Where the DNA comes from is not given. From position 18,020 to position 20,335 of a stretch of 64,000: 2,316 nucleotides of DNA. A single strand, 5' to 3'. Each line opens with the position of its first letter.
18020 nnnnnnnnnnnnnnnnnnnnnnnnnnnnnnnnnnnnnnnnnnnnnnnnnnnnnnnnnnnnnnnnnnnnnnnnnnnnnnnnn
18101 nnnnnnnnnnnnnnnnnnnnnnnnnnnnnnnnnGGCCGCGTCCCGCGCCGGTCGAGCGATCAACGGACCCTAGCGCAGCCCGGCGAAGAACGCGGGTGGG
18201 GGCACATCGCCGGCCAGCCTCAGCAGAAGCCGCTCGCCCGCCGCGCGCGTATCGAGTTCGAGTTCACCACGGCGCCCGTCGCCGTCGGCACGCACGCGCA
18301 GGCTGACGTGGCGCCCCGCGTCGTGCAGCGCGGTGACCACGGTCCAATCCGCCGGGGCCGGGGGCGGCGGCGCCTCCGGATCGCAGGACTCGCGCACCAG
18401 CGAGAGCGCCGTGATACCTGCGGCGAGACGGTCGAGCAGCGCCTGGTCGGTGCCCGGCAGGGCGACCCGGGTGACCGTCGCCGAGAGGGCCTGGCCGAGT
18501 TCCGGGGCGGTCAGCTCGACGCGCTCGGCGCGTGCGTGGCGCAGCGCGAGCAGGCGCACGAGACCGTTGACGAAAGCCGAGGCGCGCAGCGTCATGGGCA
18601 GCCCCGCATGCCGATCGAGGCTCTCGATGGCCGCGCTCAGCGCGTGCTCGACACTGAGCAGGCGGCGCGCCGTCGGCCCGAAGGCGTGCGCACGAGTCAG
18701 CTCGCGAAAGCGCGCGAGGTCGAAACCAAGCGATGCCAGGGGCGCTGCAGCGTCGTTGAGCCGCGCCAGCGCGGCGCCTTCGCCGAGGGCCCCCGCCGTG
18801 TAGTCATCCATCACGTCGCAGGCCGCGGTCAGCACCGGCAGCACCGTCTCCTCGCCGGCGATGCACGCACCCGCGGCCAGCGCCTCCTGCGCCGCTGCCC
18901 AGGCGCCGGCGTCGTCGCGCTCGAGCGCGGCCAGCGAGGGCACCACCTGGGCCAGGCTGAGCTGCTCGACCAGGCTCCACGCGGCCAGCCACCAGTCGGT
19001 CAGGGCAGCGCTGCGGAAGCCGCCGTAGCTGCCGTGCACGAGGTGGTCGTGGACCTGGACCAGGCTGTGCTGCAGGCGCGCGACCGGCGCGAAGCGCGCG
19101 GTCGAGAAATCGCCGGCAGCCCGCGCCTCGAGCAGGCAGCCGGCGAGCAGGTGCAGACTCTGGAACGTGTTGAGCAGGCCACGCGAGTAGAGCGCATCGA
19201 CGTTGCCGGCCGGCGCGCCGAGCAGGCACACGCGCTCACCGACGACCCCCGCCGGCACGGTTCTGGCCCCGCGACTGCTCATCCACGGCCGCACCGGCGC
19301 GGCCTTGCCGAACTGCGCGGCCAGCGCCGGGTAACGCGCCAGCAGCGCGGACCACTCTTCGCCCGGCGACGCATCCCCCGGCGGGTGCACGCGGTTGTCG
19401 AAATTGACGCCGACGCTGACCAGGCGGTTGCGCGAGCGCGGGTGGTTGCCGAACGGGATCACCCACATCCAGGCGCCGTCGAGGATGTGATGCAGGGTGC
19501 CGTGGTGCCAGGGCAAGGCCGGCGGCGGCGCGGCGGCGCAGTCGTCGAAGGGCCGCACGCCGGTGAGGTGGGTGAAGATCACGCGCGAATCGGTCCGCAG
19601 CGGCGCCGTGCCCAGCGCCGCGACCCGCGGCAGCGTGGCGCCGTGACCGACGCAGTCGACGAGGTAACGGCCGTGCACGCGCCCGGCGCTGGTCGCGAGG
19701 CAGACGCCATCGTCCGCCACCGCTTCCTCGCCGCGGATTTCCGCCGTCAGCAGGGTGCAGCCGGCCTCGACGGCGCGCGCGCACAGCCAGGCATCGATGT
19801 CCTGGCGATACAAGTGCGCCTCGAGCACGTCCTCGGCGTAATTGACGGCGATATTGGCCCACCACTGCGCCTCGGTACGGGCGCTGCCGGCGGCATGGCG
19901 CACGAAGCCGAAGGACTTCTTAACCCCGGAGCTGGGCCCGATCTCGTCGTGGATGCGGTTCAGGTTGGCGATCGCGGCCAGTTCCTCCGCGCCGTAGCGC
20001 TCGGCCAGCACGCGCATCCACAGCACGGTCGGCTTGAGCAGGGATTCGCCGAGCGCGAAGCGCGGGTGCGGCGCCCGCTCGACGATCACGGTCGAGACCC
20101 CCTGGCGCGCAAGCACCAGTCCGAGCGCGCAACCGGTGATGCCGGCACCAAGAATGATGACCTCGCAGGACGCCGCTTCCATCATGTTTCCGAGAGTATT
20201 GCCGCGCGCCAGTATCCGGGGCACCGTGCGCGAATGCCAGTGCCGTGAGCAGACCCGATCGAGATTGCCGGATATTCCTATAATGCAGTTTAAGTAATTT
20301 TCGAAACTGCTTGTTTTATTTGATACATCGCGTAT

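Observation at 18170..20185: Second, divergently oriented flavin halogenase with a long C-terminal extension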

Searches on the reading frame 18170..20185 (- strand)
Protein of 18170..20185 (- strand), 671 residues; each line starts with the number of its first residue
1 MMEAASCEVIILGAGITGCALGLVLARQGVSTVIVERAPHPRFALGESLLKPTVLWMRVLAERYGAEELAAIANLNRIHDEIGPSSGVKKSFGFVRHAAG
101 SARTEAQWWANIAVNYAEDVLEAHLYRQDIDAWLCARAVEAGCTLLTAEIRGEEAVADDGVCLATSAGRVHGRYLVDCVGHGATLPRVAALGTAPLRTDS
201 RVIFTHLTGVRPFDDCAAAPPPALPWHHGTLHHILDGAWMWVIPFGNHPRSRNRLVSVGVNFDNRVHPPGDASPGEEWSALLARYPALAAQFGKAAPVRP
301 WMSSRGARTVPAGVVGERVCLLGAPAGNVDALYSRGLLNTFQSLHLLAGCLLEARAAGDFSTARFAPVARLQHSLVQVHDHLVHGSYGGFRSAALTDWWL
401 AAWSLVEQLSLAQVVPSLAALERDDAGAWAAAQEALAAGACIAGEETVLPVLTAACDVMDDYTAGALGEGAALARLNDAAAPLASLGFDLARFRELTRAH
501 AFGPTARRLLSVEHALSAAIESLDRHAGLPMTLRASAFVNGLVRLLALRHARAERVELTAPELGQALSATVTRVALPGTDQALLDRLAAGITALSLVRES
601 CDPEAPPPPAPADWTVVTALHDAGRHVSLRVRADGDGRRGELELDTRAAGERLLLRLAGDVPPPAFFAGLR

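Call 5: search_protein_families(library=pfam, proteins=[window:18170-20185:-], max_evalue=1)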
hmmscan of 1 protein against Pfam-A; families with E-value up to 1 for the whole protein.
window:18170-20185:- (671 aa): 10 families
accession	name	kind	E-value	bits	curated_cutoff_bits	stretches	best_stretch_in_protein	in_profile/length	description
PF01494.25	FAD_binding_3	-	9e-07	28.9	22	1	7-132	2-117/349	FAD binding domain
PF01266.30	DAO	-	3.6e-05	23.9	27.9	1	9-306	2-312/353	FAD dependent oxidoreductase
PF13450.12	NAD_binding_8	-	0.00037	21.2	21.9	1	11-41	1-31/68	NAD(P)-binding Rossmann-like domain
PF00070.33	Pyr_redox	-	0.0034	18.3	22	1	9-42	2-35/82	Pyridine nucleotide-disulphide oxidoreductase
PF00890.30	FAD_binding_2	-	0.017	14.8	20.4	1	9-40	2-33/414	FAD binding domain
PF07992.20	Pyr_redox_2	-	0.024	14.5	26.1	1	9-42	145-178/291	Pyridine nucleotide-disulphide oxidoreductase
PF12831.13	FAD_oxidored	-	0.093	12.4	27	1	8-40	1-33/416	FAD dependent oxidoreductase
PF01946.23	Thi4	-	0.17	11.5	26.2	1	2-38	13-50/235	Thi4 family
PF14367.12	DUF4411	-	0.34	11.2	23.5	1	107-153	82-126/159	Domain of unknown function (DUF4411)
PF01134.28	GIDA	-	0.38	10.2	22.1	1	8-35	1-28/391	Glucose inhibited division protein A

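Call 6: search_protein_families(library=ncbifam, proteins=[window:18170-20185:-], max_evalue=1)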
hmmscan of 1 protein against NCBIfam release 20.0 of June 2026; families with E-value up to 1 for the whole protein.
window:18170-20185:- (671 aa): 52 families (the best 25 are shown)
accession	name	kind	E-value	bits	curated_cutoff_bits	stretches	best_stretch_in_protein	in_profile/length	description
NF049967.1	QhpG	equivalog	1.2e-11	44.2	240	1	9-343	1-278/423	flavin-dependent monooxygenase QhpG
TIGR02032.1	GG-red-SF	subfamily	2e-10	40.8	158.8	1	9-336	3-282/297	geranylgeranyl reductase family protein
NF004832.0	PRK06184.1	subfamily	5.7e-07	28.7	476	1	2-42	2-42/506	hypothetical protein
NF033113.0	halo_ClmS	equivalog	9e-07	27.7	900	1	7-56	3-52/570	chloramphenicol-biosynthetic FADH2-dependent halogenase CmlS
NF005452.0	PRK07045.1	equivalog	5.5e-06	25.5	397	1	3-54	2-53/388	putative monooxygenase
NF004829.0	PRK06183.1-3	subfamily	2.4e-05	23.3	390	1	3-41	5-43/520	bifunctional 3-(3-hydroxy-phenyl)propionate/3-hydroxycinnamic acid hydroxylase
NF007542.0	PRK10157.1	subfamily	5.6e-05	22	610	2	8-38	7-37/428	FAD-dependent oxidoreductase FixC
NF038174.1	maturase_GoxB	equivalog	6.6e-05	22.1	400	1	8-50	2-44/358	glycine oxidase maturase GoxB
NF004831.0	PRK06183.1-5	equivalog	0.00016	20.3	546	1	3-39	5-41/568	bifunctional 3-(3-hydroxy-phenyl)propionate/3-hydroxycinnamic acid hydroxylase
NF005720.0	PRK07538.1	subfamily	0.00046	19.2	400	1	8-42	4-38/418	hypothetical protein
NF005691.0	PRK07494.1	equivalog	0.00069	18.3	459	1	2-58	4-60/404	UbiH/UbiF family hydroxylase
NF004780.0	PRK06126.1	subfamily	0.00075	17.9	445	1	2-41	4-43/552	hypothetical protein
NF033145.1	rif_monoox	equivalog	0.0012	17.8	800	1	8-42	2-36/472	rifampin monooxygenase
TIGR03364.1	HpnW_proposed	hypoth_equivalog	0.0018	17.4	285.1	1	8-42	2-36/365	TIGR03364 family FAD-dependent oxidoreductase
NF006091.0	PRK08243.1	subfamily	0.0018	17.2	351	1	7-38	3-34/393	4-hydroxybenzoate 3-monooxygenase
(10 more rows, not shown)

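Call 11: search_solved_structures(query=window:18170-20185:-, max_evalue=1, show_alignments=3)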
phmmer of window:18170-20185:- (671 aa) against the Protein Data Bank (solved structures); distinct sequences matched with E-value up to 1: 31.
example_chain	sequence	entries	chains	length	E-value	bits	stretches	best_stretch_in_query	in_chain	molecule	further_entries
7v0b_A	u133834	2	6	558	6.7e-75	256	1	8-461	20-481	Tetracycline 7-halogenase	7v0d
7xgb_A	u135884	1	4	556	7.2e-75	255.9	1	8-461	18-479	Tetracycline 7-halogenase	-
6bzt_A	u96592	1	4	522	3.4e-67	230.6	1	7-463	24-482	Halogenase PltM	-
6bza_A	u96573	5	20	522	8.4e-67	229.3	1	7-463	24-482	Halogenase PltM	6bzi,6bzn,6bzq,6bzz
3nix_A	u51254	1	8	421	3.8e-09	38.7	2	169-336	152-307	Flavoprotein/dehydrogenase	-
7fco_A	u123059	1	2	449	2.3e-08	36.1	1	232-368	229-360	ChlB4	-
8gu0_A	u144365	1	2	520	6.2e-07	31.4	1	5-52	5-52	Non-heme halogenase radH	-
5dbj_E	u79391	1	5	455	1.8e-06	29.9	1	7-366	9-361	FADH2-dependent halogenase PltA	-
5buk_A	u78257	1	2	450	9.5e-06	27.5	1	8-367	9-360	FADH2-dependent halogenase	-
5bul_A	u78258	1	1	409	0.00084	21.1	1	8-50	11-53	flavin-dependent halogenase triple mutant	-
5bva_A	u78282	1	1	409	0.00085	21.1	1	8-50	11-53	flavin-dependent halogenase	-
7koe_C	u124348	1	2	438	0.0013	20.5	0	8-42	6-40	Electron transfer flavoprotein-quinone oxidoreductase FixC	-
3i3l_A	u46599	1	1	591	0.002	19.9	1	7-57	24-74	Alkylhalidase CmlS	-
2x3n_A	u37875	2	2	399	0.005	18.5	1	7-55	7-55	PROBABLE FAD-DEPENDENT MONOOXYGENASE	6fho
6sw2_A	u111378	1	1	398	0.0052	18.5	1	7-55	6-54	Probable FAD-dependent monooxygenase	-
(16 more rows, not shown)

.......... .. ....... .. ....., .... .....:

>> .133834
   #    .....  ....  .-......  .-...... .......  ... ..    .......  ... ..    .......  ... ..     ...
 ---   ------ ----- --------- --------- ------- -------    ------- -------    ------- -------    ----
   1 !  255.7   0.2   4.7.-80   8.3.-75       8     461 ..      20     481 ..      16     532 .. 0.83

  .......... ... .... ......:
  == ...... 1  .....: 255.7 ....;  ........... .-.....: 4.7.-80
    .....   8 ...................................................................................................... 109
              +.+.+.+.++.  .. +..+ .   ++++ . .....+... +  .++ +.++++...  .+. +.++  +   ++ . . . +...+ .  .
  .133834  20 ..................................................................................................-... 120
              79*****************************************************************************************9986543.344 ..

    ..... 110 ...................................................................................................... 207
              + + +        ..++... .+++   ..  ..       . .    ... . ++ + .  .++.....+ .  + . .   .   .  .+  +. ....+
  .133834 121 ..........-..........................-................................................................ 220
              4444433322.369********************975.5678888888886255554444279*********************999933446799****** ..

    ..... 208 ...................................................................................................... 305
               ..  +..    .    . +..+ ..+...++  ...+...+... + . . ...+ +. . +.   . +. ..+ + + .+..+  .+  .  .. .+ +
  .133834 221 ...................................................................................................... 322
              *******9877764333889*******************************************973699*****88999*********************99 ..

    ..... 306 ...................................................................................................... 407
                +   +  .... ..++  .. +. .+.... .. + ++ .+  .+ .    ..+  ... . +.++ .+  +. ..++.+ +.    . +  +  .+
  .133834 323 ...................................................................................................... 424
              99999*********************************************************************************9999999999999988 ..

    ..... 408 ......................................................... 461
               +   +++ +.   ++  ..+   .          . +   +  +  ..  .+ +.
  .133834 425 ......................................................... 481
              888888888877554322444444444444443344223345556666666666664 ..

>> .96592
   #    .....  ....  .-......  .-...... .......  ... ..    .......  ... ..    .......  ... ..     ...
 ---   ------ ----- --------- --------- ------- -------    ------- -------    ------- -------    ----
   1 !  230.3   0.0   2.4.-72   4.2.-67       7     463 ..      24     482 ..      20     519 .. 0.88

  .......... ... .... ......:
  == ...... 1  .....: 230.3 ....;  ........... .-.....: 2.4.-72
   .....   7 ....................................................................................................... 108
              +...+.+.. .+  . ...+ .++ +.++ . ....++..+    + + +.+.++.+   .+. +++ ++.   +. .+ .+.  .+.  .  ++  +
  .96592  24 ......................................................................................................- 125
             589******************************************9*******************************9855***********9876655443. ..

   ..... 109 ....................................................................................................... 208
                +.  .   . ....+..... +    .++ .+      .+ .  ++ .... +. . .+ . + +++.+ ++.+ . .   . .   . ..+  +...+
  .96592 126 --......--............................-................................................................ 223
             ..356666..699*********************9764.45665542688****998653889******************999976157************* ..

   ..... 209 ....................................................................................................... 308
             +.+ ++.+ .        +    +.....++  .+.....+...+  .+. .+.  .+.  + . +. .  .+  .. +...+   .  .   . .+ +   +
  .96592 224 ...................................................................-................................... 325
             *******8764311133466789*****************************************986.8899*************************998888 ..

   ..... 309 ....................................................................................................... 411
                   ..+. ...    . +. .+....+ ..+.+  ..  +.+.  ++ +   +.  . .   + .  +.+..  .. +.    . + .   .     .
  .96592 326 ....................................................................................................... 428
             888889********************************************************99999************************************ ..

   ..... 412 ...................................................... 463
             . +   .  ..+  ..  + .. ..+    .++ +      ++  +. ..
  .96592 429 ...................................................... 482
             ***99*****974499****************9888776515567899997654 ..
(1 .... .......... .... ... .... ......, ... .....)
